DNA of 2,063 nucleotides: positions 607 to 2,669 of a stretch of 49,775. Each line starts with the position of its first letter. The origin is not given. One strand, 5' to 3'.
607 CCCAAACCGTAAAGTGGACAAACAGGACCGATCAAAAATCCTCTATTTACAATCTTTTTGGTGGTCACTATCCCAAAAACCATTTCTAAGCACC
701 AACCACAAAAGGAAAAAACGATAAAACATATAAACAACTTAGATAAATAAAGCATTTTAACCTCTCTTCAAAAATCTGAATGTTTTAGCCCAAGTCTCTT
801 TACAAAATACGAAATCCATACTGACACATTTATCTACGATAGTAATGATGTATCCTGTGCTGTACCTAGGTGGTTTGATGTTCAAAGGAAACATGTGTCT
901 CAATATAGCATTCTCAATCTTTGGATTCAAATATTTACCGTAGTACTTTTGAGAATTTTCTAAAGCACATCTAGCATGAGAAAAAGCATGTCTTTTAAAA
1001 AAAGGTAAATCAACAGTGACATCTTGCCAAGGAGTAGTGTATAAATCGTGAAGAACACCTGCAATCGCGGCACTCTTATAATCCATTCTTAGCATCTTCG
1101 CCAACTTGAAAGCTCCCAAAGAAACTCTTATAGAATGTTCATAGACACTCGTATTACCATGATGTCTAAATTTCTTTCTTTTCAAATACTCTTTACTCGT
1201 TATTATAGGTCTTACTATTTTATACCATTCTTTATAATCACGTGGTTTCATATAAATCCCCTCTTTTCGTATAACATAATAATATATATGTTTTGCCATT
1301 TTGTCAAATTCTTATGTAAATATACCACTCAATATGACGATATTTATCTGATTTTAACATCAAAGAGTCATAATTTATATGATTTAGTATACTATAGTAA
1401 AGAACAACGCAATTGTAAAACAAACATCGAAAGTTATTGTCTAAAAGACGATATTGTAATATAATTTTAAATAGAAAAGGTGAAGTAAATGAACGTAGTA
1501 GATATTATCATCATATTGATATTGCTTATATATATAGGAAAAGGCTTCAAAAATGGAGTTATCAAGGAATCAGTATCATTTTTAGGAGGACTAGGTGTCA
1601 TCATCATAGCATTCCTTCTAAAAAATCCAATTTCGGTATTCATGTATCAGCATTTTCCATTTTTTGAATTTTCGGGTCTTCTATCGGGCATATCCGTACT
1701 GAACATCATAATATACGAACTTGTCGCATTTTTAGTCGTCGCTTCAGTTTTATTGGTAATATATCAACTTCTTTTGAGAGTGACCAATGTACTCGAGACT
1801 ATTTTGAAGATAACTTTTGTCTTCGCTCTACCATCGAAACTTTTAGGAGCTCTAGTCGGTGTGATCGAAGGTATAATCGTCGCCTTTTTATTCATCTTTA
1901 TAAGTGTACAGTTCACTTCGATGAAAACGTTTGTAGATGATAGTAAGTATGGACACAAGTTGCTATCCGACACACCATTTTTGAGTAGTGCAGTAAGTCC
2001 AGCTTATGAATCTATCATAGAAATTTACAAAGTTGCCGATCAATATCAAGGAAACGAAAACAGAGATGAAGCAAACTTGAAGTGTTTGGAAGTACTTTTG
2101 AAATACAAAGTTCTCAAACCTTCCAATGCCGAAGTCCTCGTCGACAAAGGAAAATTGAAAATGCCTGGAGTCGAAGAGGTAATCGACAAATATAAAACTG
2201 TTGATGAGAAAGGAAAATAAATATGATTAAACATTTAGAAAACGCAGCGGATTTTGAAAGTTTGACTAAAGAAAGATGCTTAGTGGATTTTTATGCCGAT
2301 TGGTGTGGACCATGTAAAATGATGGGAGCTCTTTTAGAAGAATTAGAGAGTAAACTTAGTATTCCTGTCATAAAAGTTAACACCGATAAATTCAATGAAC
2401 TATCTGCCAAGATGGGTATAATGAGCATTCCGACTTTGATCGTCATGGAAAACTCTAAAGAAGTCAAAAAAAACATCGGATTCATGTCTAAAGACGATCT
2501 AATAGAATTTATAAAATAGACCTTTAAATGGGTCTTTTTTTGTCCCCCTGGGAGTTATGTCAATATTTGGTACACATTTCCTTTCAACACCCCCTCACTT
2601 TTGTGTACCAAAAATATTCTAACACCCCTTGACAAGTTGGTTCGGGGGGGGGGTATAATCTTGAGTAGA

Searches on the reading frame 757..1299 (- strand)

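Call 9: search_protein_families(library=pfam, proteins=[window:757-1299:-], max_evalue=0.01)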
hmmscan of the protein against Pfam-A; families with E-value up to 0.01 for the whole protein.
window:757-1299:- (180 aa): 2 families
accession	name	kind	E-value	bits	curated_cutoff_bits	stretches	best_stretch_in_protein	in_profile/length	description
PF01966.28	HD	-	1.7e-07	31.9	22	1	52-157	1-112/116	HD domain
PF08668.18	HDOD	-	0.0022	18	22.9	1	37-86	80-130/196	HDOD domain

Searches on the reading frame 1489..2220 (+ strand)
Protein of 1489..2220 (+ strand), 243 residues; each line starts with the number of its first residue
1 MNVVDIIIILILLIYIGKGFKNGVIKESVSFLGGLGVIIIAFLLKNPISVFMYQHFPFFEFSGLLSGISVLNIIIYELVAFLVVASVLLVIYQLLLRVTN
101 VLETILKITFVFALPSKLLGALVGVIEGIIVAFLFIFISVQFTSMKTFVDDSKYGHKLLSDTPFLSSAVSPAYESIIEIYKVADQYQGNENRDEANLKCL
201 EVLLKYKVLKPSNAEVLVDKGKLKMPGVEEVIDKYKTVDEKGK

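Call 9: search_protein_families(library=pfam, proteins=[window:1489-2220:+], max_evalue=0.01)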
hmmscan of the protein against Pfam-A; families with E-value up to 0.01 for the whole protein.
window:1489-2220:+ (243 aa): 1 family
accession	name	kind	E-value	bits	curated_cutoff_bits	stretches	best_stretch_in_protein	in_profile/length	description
PF02674.22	Colicin_V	-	4e-11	43.5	29.3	1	4-153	1-134/144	Colicin V production protein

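Call 57: search_protein_families(library=ncbifam, proteins=[window:1489-2220:+], max_evalue=0.01)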
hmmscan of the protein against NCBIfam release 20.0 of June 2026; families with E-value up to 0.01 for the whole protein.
window:1489-2220:+ (243 aa): 1 family
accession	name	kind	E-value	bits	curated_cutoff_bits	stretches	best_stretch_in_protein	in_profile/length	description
NF033740.0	MarP_fam_protase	equivalog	2.6e-05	23.4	250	1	4-158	1-138/390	MarP family serine protease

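Call 61: find_encoding_contigs(protein=window:1489-2220:+, flank=1500, max_places=10)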
Protein window:1489-2220:+ (243 aa): 21 contigs read that carry it; 10 places shown.
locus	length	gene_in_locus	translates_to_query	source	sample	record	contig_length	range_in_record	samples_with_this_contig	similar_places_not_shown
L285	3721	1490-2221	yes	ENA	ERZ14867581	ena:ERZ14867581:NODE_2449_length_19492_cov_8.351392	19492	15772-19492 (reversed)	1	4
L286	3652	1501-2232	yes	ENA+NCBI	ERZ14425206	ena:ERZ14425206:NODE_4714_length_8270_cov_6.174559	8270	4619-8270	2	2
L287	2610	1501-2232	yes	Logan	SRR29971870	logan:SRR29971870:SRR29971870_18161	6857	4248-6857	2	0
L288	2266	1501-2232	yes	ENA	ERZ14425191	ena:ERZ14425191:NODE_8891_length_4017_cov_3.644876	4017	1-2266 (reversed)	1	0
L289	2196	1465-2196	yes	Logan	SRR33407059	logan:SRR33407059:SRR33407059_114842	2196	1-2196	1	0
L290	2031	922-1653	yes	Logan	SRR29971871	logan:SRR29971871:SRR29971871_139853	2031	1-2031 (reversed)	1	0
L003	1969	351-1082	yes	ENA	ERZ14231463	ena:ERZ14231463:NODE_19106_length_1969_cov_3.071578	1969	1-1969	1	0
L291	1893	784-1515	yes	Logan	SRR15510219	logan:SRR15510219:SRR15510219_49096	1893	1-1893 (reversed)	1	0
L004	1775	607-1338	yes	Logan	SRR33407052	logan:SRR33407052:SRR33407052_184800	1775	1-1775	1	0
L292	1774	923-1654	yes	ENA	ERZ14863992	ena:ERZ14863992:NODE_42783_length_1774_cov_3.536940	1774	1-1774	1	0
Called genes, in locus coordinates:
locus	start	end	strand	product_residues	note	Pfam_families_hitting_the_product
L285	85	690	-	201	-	PF06541:ABC_trans_CmpB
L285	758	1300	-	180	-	PF01966:HD (weak)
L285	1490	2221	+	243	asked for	PF02674:Colicin_V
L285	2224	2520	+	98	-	PF00085:Thioredoxin, PF13728:TraF (weak), PF13098:Thioredoxin_2 (weak), PF13905:Thioredoxin_8 (faint)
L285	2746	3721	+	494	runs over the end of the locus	PF09479:Flg_new, PF07591:PT-HINT, PF13403:Hint_2, PF14890:Intein_splicing (weak)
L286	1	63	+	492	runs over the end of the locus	-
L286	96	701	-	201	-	PF06541:ABC_trans_CmpB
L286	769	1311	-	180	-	PF01966:HD (weak)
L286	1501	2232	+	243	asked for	PF02674:Colicin_V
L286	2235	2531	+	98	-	PF00085:Thioredoxin, PF13728:TraF (weak), PF13098:Thioredoxin_2 (weak), PF13905:Thioredoxin_8 (faint)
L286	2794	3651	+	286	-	?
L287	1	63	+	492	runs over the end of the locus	-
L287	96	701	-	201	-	PF06541:ABC_trans_CmpB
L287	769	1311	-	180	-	PF01966:HD (weak)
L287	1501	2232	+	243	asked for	PF02674:Colicin_V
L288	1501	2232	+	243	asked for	PF02674:Colicin_V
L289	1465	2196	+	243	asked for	PF02674:Colicin_V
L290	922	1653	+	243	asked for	PF02674:Colicin_V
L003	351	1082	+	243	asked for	PF02674:Colicin_V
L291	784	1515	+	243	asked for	PF02674:Colicin_V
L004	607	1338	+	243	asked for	PF02674:Colicin_V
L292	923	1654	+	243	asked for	PF02674:Colicin_V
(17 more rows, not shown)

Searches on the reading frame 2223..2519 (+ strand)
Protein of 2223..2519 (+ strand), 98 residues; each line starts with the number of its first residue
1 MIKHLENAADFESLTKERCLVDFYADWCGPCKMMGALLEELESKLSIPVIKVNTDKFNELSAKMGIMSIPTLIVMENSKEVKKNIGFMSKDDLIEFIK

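Call 9: search_protein_families(library=pfam, proteins=[window:2223-2519:+], max_evalue=0.01)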
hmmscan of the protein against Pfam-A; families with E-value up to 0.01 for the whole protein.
window:2223-2519:+ (98 aa): 10 families
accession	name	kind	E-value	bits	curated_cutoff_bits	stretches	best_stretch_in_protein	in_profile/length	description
PF00085.26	Thioredoxin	-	1.7e-23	83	23.5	1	11-98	10-102/103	Thioredoxin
PF13905.12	Thioredoxin_8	-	2.6e-07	31.3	27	0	51-81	64-94/94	Thioredoxin-like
PF13098.12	Thioredoxin_2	-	4.9e-07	30.5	27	1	15-95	4-102/104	Thioredoxin-like domain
PF13728.12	TraF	-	2e-06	28.2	23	1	10-95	123-221/224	F plasmid transfer operon protein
PF13192.12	Thioredoxin_3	-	0.00012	22.5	24.8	1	28-74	10-55/76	Thioredoxin domain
PF14595.12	Thioredoxin_9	-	0.00016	22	25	1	13-81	38-110/129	Thioredoxin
PF00462.30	Glutaredoxin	-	0.00032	21.3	22.9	1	26-75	7-56/60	Glutaredoxin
PF00578.27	AhpC-TSA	-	0.00061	20.2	26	1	13-91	22-104/124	AhpC/TSA family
PF05768.20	Glrx-like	-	0.0055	17.4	26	1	28-97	10-76/77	Glutaredoxin-like domain (DUF836)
PF13899.12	Thioredoxin_7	-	0.0061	17.1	27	1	5-36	6-37/83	Thioredoxin-like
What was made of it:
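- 2223..2519 (+): Upstream gene: thioredoxin. It ends 110 nt before the -35. Pfam Thioredoxin 1.7e-23 (call 9).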

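Call 11: find_encoding_contigs(protein=window:2223-2519:+, flank=3000, max_places=10)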
Protein window:2223-2519:+ (98 aa): 12 contigs read that carry it; 8 places shown.
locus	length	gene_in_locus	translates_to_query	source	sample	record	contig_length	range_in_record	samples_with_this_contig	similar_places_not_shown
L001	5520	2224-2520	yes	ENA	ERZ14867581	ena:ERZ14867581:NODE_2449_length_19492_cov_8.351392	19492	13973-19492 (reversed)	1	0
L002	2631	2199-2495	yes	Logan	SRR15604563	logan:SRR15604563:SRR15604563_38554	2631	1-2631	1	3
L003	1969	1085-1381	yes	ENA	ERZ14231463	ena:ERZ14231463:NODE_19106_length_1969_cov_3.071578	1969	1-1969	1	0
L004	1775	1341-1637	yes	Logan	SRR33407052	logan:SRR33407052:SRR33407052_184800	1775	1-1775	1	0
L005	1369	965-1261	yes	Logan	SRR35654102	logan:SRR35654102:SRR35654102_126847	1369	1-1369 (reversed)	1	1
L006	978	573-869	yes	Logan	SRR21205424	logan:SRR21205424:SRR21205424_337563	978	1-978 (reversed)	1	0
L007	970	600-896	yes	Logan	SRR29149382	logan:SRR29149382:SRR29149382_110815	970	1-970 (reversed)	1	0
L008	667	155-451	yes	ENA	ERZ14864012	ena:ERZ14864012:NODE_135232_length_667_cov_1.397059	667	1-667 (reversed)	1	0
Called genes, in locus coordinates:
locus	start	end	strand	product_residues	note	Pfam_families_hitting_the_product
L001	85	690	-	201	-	PF06541:ABC_trans_CmpB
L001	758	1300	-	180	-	PF01966:HD (weak)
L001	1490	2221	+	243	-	PF02674:Colicin_V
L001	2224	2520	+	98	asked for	PF00085:Thioredoxin, PF13728:TraF (weak), PF13098:Thioredoxin_2 (weak), PF13905:Thioredoxin_8 (faint)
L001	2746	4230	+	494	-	PF09479:Flg_new, PF07591:PT-HINT, PF13403:Hint_2, PF14890:Intein_splicing (weak)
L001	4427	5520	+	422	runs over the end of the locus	PF12733:Cadherin-like (weak)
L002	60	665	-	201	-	PF06541:ABC_trans_CmpB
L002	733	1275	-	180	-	PF01966:HD (weak)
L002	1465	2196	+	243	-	PF02674:Colicin_V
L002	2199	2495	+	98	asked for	PF00085:Thioredoxin, PF13728:TraF (weak), PF13098:Thioredoxin_2 (weak), PF13905:Thioredoxin_8 (faint)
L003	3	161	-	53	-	?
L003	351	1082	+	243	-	PF02674:Colicin_V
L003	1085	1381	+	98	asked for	PF00085:Thioredoxin, PF13728:TraF (weak), PF13098:Thioredoxin_2 (weak), PF13905:Thioredoxin_8 (faint)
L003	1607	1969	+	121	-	?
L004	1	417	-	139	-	?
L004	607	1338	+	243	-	PF02674:Colicin_V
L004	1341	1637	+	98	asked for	PF00085:Thioredoxin, PF13728:TraF (weak), PF13098:Thioredoxin_2 (weak), PF13905:Thioredoxin_8 (faint)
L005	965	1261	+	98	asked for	PF00085:Thioredoxin, PF13728:TraF (weak), PF13098:Thioredoxin_2 (weak), PF13905:Thioredoxin_8 (faint)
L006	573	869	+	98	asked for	PF00085:Thioredoxin, PF13728:TraF (weak), PF13098:Thioredoxin_2 (weak), PF13905:Thioredoxin_8 (faint)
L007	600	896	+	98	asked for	PF00085:Thioredoxin, PF13728:TraF (weak), PF13098:Thioredoxin_2 (weak), PF13905:Thioredoxin_8 (faint)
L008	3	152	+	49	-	?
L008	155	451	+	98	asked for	PF00085:Thioredoxin, PF13728:TraF (weak), PF13098:Thioredoxin_2 (weak), PF13905:Thioredoxin_8 (faint)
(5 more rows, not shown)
